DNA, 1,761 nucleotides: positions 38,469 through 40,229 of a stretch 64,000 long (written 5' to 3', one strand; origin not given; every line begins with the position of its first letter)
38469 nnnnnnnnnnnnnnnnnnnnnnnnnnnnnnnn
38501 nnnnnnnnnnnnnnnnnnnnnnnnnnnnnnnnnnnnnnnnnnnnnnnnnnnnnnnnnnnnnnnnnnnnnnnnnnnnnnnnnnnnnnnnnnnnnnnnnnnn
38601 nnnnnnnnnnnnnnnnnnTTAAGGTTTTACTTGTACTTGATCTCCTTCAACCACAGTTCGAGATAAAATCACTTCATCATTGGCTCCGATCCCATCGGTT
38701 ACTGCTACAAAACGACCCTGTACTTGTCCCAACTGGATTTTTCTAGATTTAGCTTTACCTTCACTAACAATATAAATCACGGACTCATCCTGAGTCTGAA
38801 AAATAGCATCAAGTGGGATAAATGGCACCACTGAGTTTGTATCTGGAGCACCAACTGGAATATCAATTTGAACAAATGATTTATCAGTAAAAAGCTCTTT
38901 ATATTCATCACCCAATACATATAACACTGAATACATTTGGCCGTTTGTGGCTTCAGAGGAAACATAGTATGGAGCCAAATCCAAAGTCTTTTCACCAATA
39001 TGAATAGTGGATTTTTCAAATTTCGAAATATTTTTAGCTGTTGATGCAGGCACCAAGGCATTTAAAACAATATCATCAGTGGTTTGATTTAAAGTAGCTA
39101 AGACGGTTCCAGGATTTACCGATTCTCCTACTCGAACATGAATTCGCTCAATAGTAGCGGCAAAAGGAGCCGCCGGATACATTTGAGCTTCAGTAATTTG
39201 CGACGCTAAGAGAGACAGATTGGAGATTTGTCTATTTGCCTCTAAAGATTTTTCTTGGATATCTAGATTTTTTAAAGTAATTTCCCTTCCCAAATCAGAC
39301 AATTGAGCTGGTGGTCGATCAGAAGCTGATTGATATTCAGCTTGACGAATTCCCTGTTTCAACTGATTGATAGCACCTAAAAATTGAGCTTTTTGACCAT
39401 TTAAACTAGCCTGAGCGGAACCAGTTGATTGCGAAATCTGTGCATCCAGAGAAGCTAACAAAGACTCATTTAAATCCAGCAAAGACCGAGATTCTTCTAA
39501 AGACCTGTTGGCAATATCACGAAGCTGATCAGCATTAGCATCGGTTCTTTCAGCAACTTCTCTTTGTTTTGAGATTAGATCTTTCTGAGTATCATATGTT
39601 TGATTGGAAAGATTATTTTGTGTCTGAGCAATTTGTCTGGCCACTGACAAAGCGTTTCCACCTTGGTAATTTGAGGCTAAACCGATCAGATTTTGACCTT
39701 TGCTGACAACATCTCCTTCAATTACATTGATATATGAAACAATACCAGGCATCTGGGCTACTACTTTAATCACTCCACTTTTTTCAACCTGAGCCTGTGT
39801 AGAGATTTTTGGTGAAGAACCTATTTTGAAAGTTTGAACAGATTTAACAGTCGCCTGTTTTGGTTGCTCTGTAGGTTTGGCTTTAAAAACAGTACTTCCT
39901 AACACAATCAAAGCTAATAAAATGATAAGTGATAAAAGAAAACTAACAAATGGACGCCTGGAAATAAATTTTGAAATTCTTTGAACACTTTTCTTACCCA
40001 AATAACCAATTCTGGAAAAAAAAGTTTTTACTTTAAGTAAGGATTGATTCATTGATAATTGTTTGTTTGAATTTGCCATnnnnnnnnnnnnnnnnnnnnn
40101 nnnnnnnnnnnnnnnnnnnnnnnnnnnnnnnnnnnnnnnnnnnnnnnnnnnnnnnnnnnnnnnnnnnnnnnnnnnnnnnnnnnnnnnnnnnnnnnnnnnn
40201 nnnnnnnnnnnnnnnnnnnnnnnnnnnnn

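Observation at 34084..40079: MFP-RND efflux operon translationally coupled to a secreted Cys-rich repeat protein in place of an outer-membrane factor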

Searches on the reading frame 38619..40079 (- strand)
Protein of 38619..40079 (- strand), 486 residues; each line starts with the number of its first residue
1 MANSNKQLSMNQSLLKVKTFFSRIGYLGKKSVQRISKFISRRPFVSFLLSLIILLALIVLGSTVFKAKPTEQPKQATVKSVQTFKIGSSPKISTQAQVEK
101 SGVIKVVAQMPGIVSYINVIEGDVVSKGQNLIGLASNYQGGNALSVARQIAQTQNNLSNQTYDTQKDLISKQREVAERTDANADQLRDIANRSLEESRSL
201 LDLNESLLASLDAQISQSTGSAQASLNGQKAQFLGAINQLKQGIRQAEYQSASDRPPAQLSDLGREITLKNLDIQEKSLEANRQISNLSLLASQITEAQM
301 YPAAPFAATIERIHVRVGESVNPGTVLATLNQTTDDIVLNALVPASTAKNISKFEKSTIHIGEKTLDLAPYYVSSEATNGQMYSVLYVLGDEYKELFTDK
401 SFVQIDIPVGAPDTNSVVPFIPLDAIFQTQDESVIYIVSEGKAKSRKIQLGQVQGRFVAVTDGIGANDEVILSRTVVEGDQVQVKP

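Call 4: search_protein_families(library=pfam, proteins=[window:38619-40079:-], max_evalue=0.1)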
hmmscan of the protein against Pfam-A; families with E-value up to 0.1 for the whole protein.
window:38619-40079:- (486 aa): 5 families
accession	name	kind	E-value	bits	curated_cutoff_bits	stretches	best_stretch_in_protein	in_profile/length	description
PF13437.12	HlyD_3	-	2.8e-09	38.1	22.2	1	304-385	4-89/106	HlyD family secretion protein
PF13533.13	Biotin_lipoyl_2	-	9.1e-09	35.4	29.8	2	303-331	4-32/32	Biotin-lipoyl like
PF16576.10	HlyD_D23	-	1.4e-05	25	30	1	97-135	102-140/214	Barrel-sandwich domain of CusB or HlyD membrane-fusion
PF00364.28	Biotin_lipoyl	-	0.00012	22.3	22.1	0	104-132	43-71/73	Biotin-requiring enzyme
PF03812.18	KdgT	-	0.015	15.2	25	1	44-159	161-275/305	2-keto-3-deoxygluconate permease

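Call 5: search_protein_families(library=ncbifam, proteins=[window:38619-40079:-], max_evalue=0.1)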
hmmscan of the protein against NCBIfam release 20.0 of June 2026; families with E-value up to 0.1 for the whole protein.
window:38619-40079:- (486 aa): 29 families (the best 25 are shown)
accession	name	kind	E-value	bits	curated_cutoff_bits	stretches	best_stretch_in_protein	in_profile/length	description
TIGR01730.1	RND_mfp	subfamily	6e-22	78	94.9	2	267-476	109-311/322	efflux RND transporter periplasmic adaptor subunit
TIGR00999.1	8a0102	subfamily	1.3e-15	57.3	319.3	1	298-472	91-264/271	CzcB/NccB family metal efflux transporter periplasmic adaptor subunit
TIGR01843.1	type_I_hlyD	subfamily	8.6e-08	31.5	208.65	1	97-288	36-214/422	HlyD family type I secretion periplasmic adaptor subunit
TIGR02971.1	heterocyst_DevB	subfamily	2.9e-07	30.2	129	1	307-370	24-85/327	ABC exporter membrane fusion protein, DevB family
NF008606.0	PRK11578.1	equivalog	4.6e-07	29.3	342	2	53-222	12-174/371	macrolide transporter subunit MacA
NF005117.0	PRK06549.1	equivalog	6.2e-06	26.8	159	1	67-134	27-92/130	acetyl-CoA carboxylase biotin carboxyl carrier protein subunit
TIGR03794.1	NHLM_micro_HlyD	equivalog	1.4e-05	24.2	156.2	1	99-351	54-308/421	NHLP bacteriocin system secretion protein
NF007132.1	PRK09578.1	equivalog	1.4e-05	24.1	512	1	401-485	292-374/396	MexX/AxyX family multidrug efflux RND transporter periplasmic adaptor subunit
NF045680.1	DiMtlExpIhpB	equivalog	3.2e-05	23.1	450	0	421-469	257-305/326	divalent metal ion exporter adaptor subunit IhpB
NF004547.1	PRK05889.1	equivalog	6e-05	23.2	75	1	104-129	40-65/71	biotin/lipoyl-binding carrier protein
NF002939.0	PRK03598.1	equivalog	6.8e-05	22.2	393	1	109-253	50-185/332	secretion protein HlyD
NF006079.0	PRK08225.1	equivalog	0.00013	22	95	1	105-134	3-32/70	acetyl-CoA carboxylase biotin carboxyl carrier protein subunit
NF004173.0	PRK05641.1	equivalog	0.0005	20.7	199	1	69-134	51-115/153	putative acetyl-CoA carboxylase biotin carboxyl carrier protein subunit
NF006761.0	PRK09282.1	domain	0.00054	18.6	402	1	77-132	495-550/591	pyruvate carboxylase subunit B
NF033138.2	RND-peri-MexC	equivalog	0.00056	19.2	625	1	402-475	288-360/375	MexC family multidrug efflux RND transporter periplasmic adaptor subunit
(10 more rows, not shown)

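Call 25: search_solved_structures(query=window:38622-40079:-, max_evalue=0.01)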
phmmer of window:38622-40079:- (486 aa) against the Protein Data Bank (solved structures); distinct sequences matched with E-value up to 0.01: 1.
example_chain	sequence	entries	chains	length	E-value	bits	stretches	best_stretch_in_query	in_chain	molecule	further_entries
7b9k_A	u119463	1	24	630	0.00012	24.5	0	286-329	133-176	Dihydrolipoyllysine-residue acetyltransferase component of pyruvate dehydrogenase complex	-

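Call 57: find_homologous_proteins(query=window:38622-40079:-, max_evalue=1e-20)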
Query window:38622-40079:- (486 aa): 376 proteins with E <= 1e-20 among 8000 candidates; the best 120 are listed.
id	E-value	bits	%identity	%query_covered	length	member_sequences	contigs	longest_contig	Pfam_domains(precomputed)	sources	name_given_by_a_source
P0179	1.8e-295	997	100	98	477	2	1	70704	PF25973.1,PF25984.1,PF25989.1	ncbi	-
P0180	9.9e-267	903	87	100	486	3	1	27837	PF25973.1,PF25989.1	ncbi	-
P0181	2.3e-261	885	86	100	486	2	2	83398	PF25973.1,PF25989.1,PF25975.1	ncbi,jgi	jgi:biotin carboxyl carrier protein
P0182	8.4e-248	840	82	98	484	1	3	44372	PF25973.1,PF25989.1,PF25975.1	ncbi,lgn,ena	-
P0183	1.4e-246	836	84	96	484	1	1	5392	PF25973.1,PF25989.1,PF25975.1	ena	-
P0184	1.5e-246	836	82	98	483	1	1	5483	PF25973.1,PF25989.1,PF25975.1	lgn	-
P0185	9.2e-243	824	80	100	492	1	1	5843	PF25973.1,PF25984.1,PF25989.1,PF00364.29,PF25967.1,PF25919.1,PF25975.1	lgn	-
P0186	4.7e-242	821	80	100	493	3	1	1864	PF25973.1,PF25989.1,PF25975.1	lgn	-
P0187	4.2e-240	815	80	100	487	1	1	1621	PF25973.1,PF25989.1,PF25967.1,PF25975.1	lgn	-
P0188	1.0e-229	781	77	97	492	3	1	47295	PF25973.1,PF25984.1,PF25989.1,PF25975.1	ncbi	-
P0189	9.1e-213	725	72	97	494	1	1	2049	PF25973.1,PF25984.1,PF25989.1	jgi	jgi:biotin carboxyl carrier protein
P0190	1.4e-197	675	68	95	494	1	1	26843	PF25973.1,PF25989.1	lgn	-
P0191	9.0e-188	643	64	97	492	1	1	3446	PF25973.1,PF25984.1,PF25989.1,PF00364.29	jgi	jgi:multidrug efflux pump subunit AcrA (membrane-fusion protein)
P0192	2.9e-183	628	86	70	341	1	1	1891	PF25989.1,PF25975.1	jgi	jgi:biotin carboxyl carrier protein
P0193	3.3e-178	611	61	97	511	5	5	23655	PF25973.1,PF25989.1,PF25919.1,PF25975.1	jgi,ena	-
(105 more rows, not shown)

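Call 67: predict_structure(alignment_id=A2)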
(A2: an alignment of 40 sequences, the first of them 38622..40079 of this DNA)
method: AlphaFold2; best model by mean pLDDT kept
length: 486 residues; sequences in the alignment: 40
mean_pLDDT: 78.8   pTM: 0.42
mean pLDDT of the five models: 78.8, 78.4, 78.1, 75.7, 73.5
residues with pLDDT >= 90: 86; 70-90: 291; 50-70: 90; < 50: 19
segments of 3 or more residues with pLDDT < 50: 1-11, 413-417
pLDDT, mean of each block of 10 residues (from residue 1): 42 52 55 66 79 83 58 57 64 80 82 90 88 84 86 94 94 91 86 89 89 81 82 88 85 79 90 94 93 90 87 90 90 73 83 80 80 83 83 66 80 53 75 79 79 72 70 75 67
secondary structure, 60 per line:
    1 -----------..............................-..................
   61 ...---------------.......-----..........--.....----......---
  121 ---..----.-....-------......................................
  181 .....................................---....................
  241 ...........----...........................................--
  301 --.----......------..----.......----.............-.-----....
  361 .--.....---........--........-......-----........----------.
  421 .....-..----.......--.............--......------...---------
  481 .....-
elements in order: H12-41 H43-63 E79-85 E91-100 E103-107 E112-117 E132-135 H143-217 H221-251 H256-298 E308-313 E326-332 E337-344 H345-349 E357-361 E364-368 E372-379 E382-389 H391-396 E402-409 E420-422 E433-439 E442-454 E457-462 E469-471 E481-485

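Call 70: fold_search(model_id=the predicted structure, library=pdb)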
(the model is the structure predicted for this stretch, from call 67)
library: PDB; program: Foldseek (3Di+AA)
matches with E <= 10: 895; with E <= 0.001: 73
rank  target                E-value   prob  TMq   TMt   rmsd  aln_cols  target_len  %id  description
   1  9j3d_D                1.0e-17  1.00  0.40  0.54  16.3       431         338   15  Cryo-EM structure of TMexCD1-TOprJ1 (released 2025-08-13)
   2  9a2v_MODEL_1_A        1.1e-17  1.00  0.33  0.39  15.7       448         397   17  Model of E. coli AcrA by in-cell photo-crosslinking MS and deep learning (released 2023-02-24)
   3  9tg4_D                1.4e-17  1.00  0.34  0.45  15.7       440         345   15  Structure of the YbjP lipoprotein bound to the AcrABZ-TolC efflux pump (released 2026-04-08)
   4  9tg4_G                2.3e-17  1.00  0.37  0.49  15.3       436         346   15  Structure of the YbjP lipoprotein bound to the AcrABZ-TolC efflux pump (released 2026-04-08)
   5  9tg4_F                4.5e-17  1.00  0.36  0.48  15.7       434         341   15  Structure of the YbjP lipoprotein bound to the AcrABZ-TolC efflux pump (released 2026-04-08)
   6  9v53_A1               1.2e-16  1.00  0.35  0.47  14.9       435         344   15  Structure of TolC, YbjP, and AcrABZ complex (released 2025-11-05)
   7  5nik_D                1.6e-16  1.00  0.40  0.54  19.2       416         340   15  Structure of the MacAB-TolC ABC-type tripartite multidrug efflux pump (released 2017-05-24)
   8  9tg4_E                2.1e-16  1.00  0.36  0.48  15.5       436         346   16  Structure of the YbjP lipoprotein bound to the AcrABZ-TolC efflux pump (released 2026-04-08)
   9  9tg4_H                2.9e-16  1.00  0.35  0.47  15.9       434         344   16  Structure of the YbjP lipoprotein bound to the AcrABZ-TolC efflux pump (released 2026-04-08)
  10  9qgy_G                4.0e-16  1.00  0.42  0.57  17.8       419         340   16  Structure of the YbjP lipoprotein bound to the MacAB-TolC tripartite efflux pump (released 2026-03-25)
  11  6ta5_D                2.7e-15  1.00  0.36  0.48  22.2       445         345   16  OprM-MexA complex from the MexAB-OprM Pseudomonas aeruginosa whole assembly reconstituted in nanodiscs (released 2020-09-16)
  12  2v4d_B                2.7e-15  1.00  0.33  0.46  19.4       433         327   14  Re-refinement of MexA adaptor protein (released 2009-04-14)
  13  6iok_J                8.8e-15  1.00  0.37  0.51  19.3       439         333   13  Cryo-EM structure of multidrug efflux pump MexAB-OprM (0 degree state) (released 2019-04-03)
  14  5ng5_A                1.3e-14  1.00  0.34  0.45  19.4       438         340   16  multi-drug efflux; membrane transport; RND superfamily; Drug resistance (released 2017-04-19)
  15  6iol_L                1.8e-14  1.00  0.38  0.51  21.2       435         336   13  Cryo-EM structure of multidrug efflux pump MexAB-OprM (60 degree state) (released 2019-04-03)
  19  4tko                  7.4e-14  1.00  0.33  0.44   9.2       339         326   12  Structure of the periplasmic adaptor protein EmrA (released 2014-07-09)
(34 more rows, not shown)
